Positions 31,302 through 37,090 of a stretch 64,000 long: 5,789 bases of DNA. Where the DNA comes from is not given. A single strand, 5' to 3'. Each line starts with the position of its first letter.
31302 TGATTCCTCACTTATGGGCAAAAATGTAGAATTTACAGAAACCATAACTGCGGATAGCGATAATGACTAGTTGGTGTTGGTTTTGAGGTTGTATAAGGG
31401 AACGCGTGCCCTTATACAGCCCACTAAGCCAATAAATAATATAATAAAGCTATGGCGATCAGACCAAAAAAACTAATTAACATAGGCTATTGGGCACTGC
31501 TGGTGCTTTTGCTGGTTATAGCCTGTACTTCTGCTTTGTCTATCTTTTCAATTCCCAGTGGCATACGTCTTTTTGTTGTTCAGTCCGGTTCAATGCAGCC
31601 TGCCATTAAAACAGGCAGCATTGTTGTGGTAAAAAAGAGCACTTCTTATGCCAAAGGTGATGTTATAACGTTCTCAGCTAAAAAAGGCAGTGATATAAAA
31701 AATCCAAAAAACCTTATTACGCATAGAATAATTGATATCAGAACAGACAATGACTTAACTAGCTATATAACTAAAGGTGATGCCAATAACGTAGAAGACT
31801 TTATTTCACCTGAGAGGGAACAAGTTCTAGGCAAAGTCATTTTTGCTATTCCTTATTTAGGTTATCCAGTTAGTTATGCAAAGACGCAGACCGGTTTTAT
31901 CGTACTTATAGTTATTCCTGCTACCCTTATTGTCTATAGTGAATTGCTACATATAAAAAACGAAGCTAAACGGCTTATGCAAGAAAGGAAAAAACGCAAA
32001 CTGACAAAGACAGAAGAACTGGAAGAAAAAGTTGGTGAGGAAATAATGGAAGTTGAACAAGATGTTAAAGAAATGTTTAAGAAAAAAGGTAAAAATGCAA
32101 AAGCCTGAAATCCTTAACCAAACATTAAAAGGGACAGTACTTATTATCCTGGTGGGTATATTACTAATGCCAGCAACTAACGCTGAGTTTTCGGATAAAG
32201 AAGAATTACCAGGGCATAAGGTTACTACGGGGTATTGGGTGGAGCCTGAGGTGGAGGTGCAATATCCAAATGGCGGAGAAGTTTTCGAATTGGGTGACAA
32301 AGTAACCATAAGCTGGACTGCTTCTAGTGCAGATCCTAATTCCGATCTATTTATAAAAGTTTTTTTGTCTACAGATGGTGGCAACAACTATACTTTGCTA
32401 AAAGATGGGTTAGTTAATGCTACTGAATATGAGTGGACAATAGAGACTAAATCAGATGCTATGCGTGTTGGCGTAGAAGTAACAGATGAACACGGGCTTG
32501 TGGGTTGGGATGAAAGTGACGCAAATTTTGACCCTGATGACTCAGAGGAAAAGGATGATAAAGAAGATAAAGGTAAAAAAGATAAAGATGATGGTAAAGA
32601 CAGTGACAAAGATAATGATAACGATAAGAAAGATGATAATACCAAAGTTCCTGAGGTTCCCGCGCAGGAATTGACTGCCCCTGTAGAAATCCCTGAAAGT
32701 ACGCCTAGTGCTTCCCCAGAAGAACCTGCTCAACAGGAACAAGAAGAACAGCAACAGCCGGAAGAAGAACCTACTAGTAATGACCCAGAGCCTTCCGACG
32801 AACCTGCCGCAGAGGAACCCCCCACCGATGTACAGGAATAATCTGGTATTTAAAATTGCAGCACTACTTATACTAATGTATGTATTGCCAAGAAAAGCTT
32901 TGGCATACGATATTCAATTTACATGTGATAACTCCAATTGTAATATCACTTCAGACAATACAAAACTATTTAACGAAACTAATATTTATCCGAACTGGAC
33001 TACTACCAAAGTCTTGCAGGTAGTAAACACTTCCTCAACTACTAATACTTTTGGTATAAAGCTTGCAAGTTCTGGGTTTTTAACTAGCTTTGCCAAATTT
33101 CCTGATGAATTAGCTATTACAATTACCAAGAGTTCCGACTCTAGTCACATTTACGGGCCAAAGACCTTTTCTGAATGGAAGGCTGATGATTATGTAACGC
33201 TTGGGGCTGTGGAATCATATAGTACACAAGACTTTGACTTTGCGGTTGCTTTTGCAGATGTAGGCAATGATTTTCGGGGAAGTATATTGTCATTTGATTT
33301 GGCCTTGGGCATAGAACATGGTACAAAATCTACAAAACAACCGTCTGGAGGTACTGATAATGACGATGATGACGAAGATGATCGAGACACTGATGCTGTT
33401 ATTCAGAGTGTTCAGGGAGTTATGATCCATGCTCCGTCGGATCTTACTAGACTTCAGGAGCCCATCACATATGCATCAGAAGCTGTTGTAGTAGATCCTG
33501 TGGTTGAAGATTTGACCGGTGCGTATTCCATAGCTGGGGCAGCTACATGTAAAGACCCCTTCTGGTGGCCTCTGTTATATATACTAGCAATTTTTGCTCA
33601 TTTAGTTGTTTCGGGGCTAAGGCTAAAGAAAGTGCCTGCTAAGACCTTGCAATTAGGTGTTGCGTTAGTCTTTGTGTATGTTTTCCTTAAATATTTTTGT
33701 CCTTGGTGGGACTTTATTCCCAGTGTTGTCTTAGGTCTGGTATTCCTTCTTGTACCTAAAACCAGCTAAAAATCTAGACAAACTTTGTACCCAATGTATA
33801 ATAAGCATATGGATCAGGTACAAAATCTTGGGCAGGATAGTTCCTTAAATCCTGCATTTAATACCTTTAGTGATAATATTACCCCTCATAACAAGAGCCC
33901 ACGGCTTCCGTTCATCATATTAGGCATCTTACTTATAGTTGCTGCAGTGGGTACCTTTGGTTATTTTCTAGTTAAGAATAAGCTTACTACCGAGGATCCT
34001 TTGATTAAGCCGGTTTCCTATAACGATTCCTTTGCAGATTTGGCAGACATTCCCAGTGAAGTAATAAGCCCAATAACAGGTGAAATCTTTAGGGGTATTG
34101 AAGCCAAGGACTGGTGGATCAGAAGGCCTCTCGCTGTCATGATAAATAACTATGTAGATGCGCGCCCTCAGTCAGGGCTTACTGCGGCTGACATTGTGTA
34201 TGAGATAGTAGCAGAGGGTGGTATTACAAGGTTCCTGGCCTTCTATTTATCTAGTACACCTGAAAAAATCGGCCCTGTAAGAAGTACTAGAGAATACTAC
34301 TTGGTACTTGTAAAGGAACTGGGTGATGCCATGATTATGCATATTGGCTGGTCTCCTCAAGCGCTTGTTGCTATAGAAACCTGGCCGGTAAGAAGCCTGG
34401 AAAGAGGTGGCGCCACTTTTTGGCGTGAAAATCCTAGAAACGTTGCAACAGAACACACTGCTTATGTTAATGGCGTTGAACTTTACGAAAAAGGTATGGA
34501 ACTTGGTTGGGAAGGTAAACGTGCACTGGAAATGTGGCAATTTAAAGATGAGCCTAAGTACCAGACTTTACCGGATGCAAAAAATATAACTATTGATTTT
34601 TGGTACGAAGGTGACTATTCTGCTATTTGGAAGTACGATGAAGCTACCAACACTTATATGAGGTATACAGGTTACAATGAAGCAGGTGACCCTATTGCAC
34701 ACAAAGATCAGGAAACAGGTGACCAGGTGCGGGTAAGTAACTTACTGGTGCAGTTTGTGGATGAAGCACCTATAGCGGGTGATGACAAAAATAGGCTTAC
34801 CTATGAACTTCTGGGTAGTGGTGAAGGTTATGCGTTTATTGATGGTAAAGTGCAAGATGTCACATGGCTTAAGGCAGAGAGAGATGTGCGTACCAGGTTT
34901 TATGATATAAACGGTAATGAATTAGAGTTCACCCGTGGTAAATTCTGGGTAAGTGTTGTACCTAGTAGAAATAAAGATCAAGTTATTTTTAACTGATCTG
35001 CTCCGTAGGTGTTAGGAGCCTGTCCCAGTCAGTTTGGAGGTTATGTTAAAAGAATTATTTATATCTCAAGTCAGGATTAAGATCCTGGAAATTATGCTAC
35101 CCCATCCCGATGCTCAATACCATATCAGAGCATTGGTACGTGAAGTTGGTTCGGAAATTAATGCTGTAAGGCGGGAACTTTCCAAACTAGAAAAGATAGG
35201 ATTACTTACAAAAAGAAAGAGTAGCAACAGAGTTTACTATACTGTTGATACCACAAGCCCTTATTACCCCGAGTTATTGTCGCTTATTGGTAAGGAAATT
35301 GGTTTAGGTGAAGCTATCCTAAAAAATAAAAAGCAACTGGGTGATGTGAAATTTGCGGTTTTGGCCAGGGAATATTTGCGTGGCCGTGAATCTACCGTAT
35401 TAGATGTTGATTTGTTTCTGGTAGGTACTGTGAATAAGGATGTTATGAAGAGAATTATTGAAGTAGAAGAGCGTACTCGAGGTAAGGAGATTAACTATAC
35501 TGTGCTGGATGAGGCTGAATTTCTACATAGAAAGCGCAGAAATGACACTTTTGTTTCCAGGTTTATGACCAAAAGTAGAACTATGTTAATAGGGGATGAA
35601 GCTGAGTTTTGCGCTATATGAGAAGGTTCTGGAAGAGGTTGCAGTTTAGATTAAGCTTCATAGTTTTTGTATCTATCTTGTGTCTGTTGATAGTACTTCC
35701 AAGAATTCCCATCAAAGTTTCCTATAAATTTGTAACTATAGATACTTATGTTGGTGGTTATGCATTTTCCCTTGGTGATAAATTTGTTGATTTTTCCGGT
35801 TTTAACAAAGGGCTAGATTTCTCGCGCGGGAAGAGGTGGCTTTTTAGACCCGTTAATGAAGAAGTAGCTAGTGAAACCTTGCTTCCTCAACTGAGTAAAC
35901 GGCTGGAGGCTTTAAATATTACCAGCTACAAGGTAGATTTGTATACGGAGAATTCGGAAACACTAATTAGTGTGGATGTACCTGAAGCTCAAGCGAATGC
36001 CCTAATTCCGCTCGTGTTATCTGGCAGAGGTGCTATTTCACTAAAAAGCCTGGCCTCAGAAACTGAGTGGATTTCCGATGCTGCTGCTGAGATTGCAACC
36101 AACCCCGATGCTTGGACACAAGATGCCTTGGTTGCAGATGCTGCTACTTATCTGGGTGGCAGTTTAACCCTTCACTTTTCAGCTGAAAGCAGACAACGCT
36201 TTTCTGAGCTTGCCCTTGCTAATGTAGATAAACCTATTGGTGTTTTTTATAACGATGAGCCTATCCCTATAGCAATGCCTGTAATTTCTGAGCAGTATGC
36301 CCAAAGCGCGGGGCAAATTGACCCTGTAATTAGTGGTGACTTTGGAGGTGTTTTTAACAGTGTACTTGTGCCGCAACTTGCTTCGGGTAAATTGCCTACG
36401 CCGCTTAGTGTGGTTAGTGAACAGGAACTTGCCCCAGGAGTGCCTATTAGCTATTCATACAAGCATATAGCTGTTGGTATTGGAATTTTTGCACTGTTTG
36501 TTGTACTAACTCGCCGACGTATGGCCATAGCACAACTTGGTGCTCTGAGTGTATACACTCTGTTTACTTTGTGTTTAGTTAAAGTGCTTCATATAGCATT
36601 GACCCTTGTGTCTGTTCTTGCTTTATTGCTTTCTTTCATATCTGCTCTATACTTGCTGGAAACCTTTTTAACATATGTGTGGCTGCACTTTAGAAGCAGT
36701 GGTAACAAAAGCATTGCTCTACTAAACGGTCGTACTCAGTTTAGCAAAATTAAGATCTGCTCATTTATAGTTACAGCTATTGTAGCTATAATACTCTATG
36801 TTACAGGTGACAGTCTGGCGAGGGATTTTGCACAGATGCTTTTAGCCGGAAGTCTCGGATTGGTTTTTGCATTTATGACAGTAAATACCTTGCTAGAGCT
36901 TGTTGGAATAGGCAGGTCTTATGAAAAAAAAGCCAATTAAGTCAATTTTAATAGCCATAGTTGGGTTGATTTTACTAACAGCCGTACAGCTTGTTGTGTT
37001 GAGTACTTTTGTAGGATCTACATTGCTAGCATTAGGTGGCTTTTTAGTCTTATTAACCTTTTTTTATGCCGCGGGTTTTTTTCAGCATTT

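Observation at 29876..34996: Multi-gene TasA/camelysin-like fibre locus with its own SipW-type signal peptidase (locus 2)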

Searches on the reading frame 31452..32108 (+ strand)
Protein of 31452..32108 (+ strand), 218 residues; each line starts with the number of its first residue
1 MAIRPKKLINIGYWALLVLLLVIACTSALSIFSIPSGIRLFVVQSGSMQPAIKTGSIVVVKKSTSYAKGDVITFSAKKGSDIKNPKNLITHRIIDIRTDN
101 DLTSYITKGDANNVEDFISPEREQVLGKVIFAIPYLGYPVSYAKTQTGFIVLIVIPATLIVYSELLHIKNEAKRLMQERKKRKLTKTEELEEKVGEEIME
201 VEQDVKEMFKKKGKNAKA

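Call 4: search_protein_families(library=pfam, proteins=[window:31452-32108:+], max_evalue=1)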
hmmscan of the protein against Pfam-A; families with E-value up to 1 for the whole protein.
window:31452-32108:+ (218 aa): 3 families
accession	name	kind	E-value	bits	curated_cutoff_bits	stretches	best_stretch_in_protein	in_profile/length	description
PF10502.14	Peptidase_S26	-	8.3e-06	26.3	22.9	1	18-89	5-73/168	Signal peptidase, peptidase S26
PF00717.28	Peptidase_S24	-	9.6e-06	25.7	23.3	1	30-78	27-75/116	Peptidase S24-like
PF05266.19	DUF724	-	0.016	15.5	38.4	1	163-212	95-146/188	Protein of unknown function (DUF724)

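Call 5: search_protein_families(library=ncbifam, proteins=[window:31452-32108:+], max_evalue=10)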
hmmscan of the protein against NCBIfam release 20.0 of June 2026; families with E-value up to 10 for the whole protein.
window:31452-32108:+ (218 aa): 8 families
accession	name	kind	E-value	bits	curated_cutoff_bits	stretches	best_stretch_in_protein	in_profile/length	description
NF046067.1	SigPepSipWBacil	equivalog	1.9e-33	115.6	190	1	19-187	19-184/189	signal peptidase I SipW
TIGR02228.1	sigpep_I_arch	equivalog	7.1e-32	110.5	51.85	1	13-163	11-153/158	signal peptidase I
TIGR02227.1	sigpep_I_bact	equivalog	1.7e-07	31.3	47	1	21-84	3-70/162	signal peptidase I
TIGR00374.1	TIGR00374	subfamily_domain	0.003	17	43.2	1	140-212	131-209/323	flippase-like domain-containing protein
NF045881.1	PLipidMtase_Agro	equivalog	0.019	14.4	250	1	106-141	102-137/197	phospholipid N-methyltransferase PmtA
NF052443.1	SensHisKinMctS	equivalog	0.071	11.4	700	1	149-186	203-241/457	two-component system sensor histidine kinase MctS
TIGR02044.1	CueR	equivalog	0.077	13.1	147.4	1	163-210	64-110/127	Cu(I)-responsive transcriptional regulator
TIGR02209.1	ftsL_broad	equivalog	0.12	12.3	42.45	1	16-50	4-38/85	cell division protein FtsL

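Call 77: search_solved_structures(query=window:31452-32105:+, max_evalue=1, show_alignments=1)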
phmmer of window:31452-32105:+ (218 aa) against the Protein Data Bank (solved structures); distinct sequences matched with E-value up to 1: 3.
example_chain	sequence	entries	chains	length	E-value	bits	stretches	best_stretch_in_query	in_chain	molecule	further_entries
7p2q_A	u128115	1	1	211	1.8e-05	27.7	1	35-139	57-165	Signal peptidase complex catalytic subunit SEC11C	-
7p2p_A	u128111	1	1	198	0.00057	22.8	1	36-140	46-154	Signal peptidase complex catalytic subunit SEC11A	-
9rjb_A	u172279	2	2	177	0.0012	21.8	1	36-140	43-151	Signal peptidase complex catalytic subunit SEC11A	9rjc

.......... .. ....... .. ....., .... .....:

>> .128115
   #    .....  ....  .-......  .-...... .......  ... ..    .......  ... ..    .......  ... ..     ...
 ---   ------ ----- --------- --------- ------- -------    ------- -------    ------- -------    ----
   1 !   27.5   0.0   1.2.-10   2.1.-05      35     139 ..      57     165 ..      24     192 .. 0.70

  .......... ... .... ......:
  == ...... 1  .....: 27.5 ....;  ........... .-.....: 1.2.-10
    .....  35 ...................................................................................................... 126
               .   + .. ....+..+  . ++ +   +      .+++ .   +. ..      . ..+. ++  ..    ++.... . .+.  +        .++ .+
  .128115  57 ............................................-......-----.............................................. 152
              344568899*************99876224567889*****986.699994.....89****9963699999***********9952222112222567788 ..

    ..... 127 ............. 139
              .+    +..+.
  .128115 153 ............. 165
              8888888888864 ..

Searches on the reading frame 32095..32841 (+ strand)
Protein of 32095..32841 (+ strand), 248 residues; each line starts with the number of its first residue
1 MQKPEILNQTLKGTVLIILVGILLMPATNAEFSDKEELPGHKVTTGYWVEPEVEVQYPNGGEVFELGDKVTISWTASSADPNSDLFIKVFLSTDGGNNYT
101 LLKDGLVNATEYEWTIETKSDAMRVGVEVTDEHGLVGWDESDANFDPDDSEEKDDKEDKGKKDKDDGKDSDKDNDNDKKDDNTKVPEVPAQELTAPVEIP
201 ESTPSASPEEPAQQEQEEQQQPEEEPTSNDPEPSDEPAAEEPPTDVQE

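Call 4: search_protein_families(library=pfam, proteins=[window:32095-32841:+], max_evalue=1)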
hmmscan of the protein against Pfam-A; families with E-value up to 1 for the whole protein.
window:32095-32841:+ (248 aa): 2 families
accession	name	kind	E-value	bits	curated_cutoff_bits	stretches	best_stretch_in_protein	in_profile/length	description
PF10342.15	Kre9_KNH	-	0.00097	20.3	24.6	1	58-119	2-64/94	Kre9/KNH-like N-terminal Ig-like domain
PF17957.7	Big_7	-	0.0016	19.5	24.1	1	51-118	1-58/70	Bacterial Ig domain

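Call 5: search_protein_families(library=ncbifam, proteins=[window:32095-32841:+], max_evalue=10)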
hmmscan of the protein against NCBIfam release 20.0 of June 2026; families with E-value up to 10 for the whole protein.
window:32095-32841:+ (248 aa): 1 family
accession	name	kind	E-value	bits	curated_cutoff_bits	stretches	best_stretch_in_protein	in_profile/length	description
NF033598.2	elast_bind_EbpS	equivalog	0.13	11.2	300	1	146-225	353-425/498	elastin-binding protein EbpS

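Call 76: search_solved_structures(query=window:32095-32838:+, max_evalue=10)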
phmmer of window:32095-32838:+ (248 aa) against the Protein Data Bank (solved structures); distinct sequences matched with E-value up to 10: 2.
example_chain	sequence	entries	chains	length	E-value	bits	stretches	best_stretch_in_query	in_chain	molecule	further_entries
3mmr_A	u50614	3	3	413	6.3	9.7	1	134-186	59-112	Arginase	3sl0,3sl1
6caa_A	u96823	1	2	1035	7.6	9.4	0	140-216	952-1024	Electrogenic sodium bicarbonate cotransporter 1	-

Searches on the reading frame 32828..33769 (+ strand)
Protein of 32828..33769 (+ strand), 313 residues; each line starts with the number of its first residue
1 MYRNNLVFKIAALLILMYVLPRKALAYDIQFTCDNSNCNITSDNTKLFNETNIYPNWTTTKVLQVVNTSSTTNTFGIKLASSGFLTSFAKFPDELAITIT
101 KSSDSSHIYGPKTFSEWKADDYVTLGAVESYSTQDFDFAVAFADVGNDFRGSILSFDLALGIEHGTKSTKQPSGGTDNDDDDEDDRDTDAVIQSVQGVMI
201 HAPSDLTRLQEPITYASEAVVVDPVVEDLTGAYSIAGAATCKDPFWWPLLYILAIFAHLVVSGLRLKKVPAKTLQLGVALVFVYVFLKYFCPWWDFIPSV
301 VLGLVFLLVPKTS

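Call 4: search_protein_families(library=pfam, proteins=[window:32828-33769:+], max_evalue=1)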
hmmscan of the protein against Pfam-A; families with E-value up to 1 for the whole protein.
window:32828-33769:+ (313 aa): 0 families

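Call 5: search_protein_families(library=ncbifam, proteins=[window:32828-33769:+], max_evalue=10)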
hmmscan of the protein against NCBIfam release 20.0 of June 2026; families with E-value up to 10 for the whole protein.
window:32828-33769:+ (313 aa): 1 family
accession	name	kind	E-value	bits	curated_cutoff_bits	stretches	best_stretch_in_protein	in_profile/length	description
TIGR03024.1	arch_PEF_CTERM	domain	1.4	9.3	23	1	10-23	11-24/25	PEF-CTERM sorting domain-containing protein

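Call 42: find_homologous_proteins(query=window:32828-33766:+, max_evalue=0.01)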
Query window:32828-33766:+ (313 aa): 1 proteins with E <= 0.01 among 4410 candidates.
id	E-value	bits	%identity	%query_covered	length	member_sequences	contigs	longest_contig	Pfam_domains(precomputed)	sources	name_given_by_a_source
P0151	8.7e-197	670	100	95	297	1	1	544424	-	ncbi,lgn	-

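Call 69: predict_structure(alignment_id=A5)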
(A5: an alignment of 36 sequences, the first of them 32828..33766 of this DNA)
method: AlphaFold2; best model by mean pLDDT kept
length: 313 residues; sequences in the alignment: 36
mean_pLDDT: 61.4   pTM: 0.41
mean pLDDT of the five models: 61.4, 58.4, 58.3, 57.3, 56.2
residues with pLDDT >= 90: 2; 70-90: 114; 50-70: 112; < 50: 85
segments of 3 or more residues with pLDDT < 50: 21-33, 107-119, 168-171, 186-192, 194-197, 203-244
pLDDT, mean of each block of 10 residues (from residue 1): 80 81 37 54 61 68 77 78 66 75 52 43 74 58 67 78 63 56 52 46 42 34 34 30 57 79 71 83 81 62 69 59
secondary structure, 60 per line:
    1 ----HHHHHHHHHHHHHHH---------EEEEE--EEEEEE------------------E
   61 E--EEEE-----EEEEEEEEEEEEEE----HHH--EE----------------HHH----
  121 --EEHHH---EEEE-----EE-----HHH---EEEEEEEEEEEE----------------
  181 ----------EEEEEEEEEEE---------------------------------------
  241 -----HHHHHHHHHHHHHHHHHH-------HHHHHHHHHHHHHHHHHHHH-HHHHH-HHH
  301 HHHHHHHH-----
elements in order: H5-19 E29-33 E36-41 E64-67 E73-86 E131-134 E153-164 E191-201 H246-263 H271-290 H292-296 H298-308

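Call 82: find_related_loci(query=A6, collection=metagenome_contigs, flank=7000)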
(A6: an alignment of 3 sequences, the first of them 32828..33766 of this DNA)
Query A6 (313 aa) in metagenome_contigs; peptide patterns used: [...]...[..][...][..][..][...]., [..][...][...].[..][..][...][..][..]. (x = any residue, [..] = any of these).
169 stretches matched a pattern; 11 encode a relative of the query (tblastn E <= 1e-3); 11 distinct loci.
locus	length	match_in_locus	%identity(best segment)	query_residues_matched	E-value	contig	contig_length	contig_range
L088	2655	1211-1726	33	2-163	8e-21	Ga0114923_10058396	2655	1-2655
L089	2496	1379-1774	32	29-161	4e-14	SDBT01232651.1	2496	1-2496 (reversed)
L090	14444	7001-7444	26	6-167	5e-9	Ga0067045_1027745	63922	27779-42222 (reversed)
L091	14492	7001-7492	28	3-168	8e-9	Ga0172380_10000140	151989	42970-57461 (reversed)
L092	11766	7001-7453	31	7-162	2e-8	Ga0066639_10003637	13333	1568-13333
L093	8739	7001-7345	29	47-162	2e-7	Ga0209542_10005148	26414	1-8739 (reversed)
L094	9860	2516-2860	29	47-162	2e-7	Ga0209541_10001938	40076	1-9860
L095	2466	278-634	31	47-173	3e-7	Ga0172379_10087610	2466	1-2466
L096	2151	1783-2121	33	47-163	4e-7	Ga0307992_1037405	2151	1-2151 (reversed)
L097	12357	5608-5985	24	33-163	6e-6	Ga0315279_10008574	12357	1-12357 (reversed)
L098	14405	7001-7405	24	16-163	9e-6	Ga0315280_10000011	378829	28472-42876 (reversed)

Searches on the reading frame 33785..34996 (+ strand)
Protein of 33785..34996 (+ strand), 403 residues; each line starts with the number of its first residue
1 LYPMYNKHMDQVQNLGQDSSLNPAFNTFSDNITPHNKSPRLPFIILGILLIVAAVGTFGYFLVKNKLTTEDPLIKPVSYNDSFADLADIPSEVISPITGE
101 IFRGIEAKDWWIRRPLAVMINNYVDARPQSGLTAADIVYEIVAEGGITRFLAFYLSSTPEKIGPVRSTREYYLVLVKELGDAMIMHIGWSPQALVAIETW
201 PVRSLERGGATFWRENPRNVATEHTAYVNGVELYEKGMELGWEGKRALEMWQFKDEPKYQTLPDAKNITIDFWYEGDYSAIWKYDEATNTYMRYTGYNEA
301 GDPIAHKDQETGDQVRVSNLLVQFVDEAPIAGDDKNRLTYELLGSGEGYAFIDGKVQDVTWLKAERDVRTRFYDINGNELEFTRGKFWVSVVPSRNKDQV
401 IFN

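Call 4: search_protein_families(library=pfam, proteins=[window:33785-34996:+], max_evalue=1)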
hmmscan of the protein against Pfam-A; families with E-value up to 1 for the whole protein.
window:33785-34996:+ (403 aa): 2 families
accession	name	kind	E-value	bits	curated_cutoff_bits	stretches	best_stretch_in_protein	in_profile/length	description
PF11258.13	DUF3048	-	2.9e-37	128.5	25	1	113-238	14-143/148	Protein of unknown function (DUF3048) N-terminal domain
PF17479.7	DUF3048_C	-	5.9e-25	88.3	25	1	274-389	5-114/114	Protein of unknown function (DUF3048) C-terminal domain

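Call 5: search_protein_families(library=ncbifam, proteins=[window:33785-34996:+], max_evalue=10)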
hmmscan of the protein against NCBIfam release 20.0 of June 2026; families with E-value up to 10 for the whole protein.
window:33785-34996:+ (403 aa): 0 families

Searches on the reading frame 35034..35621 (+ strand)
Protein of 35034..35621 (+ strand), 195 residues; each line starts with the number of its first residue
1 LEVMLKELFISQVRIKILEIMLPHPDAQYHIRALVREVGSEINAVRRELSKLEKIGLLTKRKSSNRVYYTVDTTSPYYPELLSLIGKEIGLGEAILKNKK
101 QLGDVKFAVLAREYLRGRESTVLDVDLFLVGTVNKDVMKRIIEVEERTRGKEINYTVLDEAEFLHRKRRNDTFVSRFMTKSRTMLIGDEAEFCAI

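Call 4: search_protein_families(library=pfam, proteins=[window:35034-35621:+], max_evalue=1)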
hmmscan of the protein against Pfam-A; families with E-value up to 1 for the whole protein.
window:35034-35621:+ (195 aa): 7 families
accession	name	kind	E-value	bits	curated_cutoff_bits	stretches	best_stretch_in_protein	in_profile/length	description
PF25212.1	HVO_A0114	-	8.4e-05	22.7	27.6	1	10-71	20-81/84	HVO_A0114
PF07848.18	PaaX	-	0.0027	18.4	24.8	1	33-70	28-65/70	PaaX-like protein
PF08461.16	HTH_12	-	0.014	15.7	21.4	1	27-65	15-54/66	Ribonuclease R winged-helix domain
PF01978.25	TrmB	-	0.025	14.8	25.6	1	30-73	24-67/68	Sugar-specific transcriptional regulator TrmB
PF12840.13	HTH_20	-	0.042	14.3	27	0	38-60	28-50/51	Helix-turn-helix domain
PF24033.1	DUF7342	-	0.13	12.7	31.6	1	42-86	31-75/150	Family of unknown function (DUF7342)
PF12244.13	DUF3606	-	0.19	12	24.3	1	31-49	35-53/54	Protein of unknown function (DUF3606)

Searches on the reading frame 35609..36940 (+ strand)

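Call 4: search_protein_families(library=pfam, proteins=[window:35609-36940:+], max_evalue=1)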
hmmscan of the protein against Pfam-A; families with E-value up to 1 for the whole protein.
window:35609-36940:+ (443 aa): 1 family
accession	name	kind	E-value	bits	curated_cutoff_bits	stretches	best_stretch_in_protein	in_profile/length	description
PF22599.2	SecDF_P1_head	-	0.00059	20.1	27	1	186-238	42-92/114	SecDF, P1 head subdomain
